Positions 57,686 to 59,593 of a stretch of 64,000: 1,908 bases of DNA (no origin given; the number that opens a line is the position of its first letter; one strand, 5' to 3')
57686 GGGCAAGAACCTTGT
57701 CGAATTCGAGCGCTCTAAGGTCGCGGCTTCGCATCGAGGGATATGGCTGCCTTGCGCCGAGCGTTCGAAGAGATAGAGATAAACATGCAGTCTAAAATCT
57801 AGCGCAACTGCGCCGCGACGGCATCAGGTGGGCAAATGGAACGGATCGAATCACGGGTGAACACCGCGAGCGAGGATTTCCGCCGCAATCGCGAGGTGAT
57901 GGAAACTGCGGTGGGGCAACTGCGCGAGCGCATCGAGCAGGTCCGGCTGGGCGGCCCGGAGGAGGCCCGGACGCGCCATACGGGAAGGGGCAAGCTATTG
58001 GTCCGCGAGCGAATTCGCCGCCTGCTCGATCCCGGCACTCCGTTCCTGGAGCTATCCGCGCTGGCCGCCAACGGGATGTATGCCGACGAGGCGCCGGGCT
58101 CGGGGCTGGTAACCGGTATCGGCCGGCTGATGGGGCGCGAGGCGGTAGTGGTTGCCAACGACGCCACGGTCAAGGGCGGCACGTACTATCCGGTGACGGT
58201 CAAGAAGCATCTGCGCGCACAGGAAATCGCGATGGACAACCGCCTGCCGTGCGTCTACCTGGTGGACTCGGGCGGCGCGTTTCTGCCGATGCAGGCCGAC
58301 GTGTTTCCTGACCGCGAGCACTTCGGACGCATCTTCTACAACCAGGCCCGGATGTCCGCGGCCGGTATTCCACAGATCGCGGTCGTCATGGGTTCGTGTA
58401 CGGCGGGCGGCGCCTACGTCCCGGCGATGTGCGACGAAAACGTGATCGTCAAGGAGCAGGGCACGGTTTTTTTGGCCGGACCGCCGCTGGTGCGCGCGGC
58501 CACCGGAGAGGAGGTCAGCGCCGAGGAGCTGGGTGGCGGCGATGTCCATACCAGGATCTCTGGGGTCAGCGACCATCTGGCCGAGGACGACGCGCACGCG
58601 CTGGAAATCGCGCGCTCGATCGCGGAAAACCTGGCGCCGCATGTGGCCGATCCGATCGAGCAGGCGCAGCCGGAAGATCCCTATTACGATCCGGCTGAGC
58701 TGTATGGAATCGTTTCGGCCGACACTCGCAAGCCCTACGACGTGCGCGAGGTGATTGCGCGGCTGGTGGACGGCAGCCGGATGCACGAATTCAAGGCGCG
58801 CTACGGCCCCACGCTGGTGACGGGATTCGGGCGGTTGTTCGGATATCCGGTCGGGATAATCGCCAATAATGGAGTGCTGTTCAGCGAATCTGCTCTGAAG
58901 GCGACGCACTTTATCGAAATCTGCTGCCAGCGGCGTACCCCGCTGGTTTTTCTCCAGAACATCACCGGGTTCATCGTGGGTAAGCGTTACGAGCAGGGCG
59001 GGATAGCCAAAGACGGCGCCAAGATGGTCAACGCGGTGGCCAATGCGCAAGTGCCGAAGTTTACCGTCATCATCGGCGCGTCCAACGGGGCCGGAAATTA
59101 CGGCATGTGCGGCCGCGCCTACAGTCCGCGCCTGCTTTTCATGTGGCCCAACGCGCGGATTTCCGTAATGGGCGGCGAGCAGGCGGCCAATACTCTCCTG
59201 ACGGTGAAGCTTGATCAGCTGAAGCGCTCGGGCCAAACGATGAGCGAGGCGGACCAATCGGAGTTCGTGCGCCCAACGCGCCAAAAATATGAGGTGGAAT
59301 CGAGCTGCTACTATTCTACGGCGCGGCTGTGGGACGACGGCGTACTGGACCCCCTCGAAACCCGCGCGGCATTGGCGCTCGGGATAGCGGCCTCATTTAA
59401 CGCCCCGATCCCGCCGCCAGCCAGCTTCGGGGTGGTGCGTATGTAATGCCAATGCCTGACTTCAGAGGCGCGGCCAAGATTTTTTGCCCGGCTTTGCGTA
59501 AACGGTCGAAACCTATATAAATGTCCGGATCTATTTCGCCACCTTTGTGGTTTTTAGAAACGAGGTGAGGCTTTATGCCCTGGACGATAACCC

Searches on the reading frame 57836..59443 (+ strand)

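Call 72: search_protein_families(library=pfam, proteins=[window:57836-59443:+], max_evalue=0.0001)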
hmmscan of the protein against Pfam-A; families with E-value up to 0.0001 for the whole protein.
window:57836-59443:+ (536 aa): 3 families
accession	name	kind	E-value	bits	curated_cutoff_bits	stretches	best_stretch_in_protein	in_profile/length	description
PF01039.27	Carboxyl_trans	-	4.5e-151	504.3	22.3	1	49-525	3-483/493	Carboxyl transferase domain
PF03255.19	ACCA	-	8.2e-12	45.4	23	1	91-205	94-213/310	Acetyl co-enzyme A carboxylase carboxyltransferase-like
PF06833.16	MdcE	-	9.2e-06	26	32.7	0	356-464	15-123/196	Malonate decarboxylase gamma subunit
